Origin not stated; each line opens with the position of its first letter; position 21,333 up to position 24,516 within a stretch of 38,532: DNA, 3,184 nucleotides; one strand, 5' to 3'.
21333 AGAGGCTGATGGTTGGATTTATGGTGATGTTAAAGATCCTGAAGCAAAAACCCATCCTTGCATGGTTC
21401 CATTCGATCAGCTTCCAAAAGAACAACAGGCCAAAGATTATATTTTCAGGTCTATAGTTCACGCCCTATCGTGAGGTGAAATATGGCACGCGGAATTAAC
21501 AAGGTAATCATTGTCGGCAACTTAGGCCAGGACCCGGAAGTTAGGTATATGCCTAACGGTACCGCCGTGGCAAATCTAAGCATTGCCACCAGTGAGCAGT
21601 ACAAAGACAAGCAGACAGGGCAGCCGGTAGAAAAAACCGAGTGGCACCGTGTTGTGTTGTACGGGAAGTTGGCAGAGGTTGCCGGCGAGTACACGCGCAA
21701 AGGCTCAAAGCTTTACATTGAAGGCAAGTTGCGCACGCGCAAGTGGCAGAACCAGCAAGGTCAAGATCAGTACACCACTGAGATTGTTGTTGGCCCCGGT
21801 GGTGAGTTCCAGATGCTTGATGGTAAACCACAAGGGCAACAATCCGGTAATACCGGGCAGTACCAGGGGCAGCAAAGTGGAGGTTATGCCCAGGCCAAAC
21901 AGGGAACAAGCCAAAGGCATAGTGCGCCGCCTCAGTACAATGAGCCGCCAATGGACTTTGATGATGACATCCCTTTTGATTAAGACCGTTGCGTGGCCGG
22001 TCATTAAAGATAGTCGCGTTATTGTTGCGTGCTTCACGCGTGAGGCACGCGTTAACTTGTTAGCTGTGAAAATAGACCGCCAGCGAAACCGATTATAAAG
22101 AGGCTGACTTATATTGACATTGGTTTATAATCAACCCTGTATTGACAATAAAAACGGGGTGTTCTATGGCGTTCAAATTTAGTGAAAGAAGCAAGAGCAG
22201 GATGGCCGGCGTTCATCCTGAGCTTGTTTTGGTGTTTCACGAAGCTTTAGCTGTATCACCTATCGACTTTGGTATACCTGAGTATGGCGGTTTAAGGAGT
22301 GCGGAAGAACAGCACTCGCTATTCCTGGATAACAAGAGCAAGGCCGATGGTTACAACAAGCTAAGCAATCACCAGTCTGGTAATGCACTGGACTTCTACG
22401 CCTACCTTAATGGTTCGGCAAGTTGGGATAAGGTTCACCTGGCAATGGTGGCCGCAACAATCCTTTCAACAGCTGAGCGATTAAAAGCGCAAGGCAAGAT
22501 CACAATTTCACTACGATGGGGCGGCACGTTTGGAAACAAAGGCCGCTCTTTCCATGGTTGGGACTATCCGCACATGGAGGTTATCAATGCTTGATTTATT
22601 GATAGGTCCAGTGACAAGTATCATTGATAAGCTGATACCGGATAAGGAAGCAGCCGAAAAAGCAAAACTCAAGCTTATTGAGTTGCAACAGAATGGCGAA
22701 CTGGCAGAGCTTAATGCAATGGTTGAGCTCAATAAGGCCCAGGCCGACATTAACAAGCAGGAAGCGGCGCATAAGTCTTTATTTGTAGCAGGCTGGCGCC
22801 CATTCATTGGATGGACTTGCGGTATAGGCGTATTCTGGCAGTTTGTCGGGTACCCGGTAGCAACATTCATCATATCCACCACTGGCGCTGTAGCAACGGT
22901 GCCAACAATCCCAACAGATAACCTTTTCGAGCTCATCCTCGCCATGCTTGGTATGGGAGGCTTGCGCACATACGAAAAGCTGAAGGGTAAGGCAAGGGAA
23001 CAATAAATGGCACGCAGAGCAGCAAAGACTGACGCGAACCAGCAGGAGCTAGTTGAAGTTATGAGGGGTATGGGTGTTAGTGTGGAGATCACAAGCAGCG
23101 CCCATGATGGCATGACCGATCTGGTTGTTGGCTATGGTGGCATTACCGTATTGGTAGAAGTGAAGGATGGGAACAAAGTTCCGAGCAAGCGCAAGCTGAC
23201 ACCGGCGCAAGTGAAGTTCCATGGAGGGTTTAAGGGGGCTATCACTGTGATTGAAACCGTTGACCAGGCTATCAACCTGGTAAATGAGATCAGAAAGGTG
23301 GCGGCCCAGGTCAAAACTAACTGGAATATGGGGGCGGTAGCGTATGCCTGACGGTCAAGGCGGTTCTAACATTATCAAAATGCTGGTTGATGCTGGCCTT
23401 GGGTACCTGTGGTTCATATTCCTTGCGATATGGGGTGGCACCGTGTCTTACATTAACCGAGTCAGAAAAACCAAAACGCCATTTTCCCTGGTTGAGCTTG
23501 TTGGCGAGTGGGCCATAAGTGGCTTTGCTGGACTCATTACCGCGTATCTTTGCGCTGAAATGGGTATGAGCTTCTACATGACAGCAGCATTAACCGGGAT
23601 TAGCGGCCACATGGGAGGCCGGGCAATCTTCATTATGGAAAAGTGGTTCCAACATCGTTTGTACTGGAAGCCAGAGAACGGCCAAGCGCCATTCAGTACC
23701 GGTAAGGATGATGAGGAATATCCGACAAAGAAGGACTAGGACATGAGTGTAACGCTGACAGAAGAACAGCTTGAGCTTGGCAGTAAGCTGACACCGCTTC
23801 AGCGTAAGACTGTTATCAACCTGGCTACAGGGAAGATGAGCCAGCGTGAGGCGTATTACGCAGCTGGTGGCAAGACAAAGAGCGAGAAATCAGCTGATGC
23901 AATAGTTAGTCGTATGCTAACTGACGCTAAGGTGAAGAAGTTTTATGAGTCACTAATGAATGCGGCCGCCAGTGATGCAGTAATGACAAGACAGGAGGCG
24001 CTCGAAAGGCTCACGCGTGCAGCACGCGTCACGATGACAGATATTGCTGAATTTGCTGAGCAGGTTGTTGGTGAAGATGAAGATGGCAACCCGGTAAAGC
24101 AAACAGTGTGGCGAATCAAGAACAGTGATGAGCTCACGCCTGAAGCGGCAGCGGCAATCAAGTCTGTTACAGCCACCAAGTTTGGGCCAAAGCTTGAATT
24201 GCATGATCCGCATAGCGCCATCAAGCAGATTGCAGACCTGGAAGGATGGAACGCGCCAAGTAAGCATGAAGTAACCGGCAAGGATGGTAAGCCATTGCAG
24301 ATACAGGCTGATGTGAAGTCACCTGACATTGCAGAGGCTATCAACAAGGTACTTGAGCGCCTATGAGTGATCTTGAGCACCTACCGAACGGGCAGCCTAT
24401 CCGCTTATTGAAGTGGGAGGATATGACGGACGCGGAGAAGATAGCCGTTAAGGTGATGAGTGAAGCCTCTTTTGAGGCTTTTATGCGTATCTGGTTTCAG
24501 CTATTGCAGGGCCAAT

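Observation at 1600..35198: Dispersed arrays of ACGCGT-type hexamers phased at exactly 11 bp, independent of reading frame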

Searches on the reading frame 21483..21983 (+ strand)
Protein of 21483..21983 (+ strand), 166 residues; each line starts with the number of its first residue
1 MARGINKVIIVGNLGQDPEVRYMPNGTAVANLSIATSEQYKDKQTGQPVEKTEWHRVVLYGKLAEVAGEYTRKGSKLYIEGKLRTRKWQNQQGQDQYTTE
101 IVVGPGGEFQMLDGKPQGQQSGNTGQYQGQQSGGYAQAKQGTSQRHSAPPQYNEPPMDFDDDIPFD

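Call 9: search_protein_families(library=pfam, proteins=[window:21483-21983:+], max_evalue=0.01)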
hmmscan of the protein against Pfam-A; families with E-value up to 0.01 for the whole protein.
window:21483-21983:+ (166 aa): 1 family
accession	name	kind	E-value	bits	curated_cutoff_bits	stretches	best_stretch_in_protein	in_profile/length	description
PF00436.31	SSB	-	4.2e-39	133.2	26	1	5-104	1-99/104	Single-strand binding protein family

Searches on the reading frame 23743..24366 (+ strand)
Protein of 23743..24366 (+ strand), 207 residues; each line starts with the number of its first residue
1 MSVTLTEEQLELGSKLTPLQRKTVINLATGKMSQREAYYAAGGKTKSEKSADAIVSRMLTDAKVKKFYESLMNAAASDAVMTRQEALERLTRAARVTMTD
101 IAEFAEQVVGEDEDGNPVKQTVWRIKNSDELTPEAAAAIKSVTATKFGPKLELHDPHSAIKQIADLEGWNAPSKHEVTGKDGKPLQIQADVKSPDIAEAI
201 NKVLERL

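Call 9: search_protein_families(library=pfam, proteins=[window:23743-24366:+], max_evalue=0.01)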
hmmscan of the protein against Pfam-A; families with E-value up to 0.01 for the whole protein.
window:23743-24366:+ (207 aa): 1 family
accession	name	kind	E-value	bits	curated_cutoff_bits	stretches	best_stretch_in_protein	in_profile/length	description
PF03592.21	Terminase_2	-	3.3e-12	47.7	26.1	1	32-166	16-127/141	Terminase small subunit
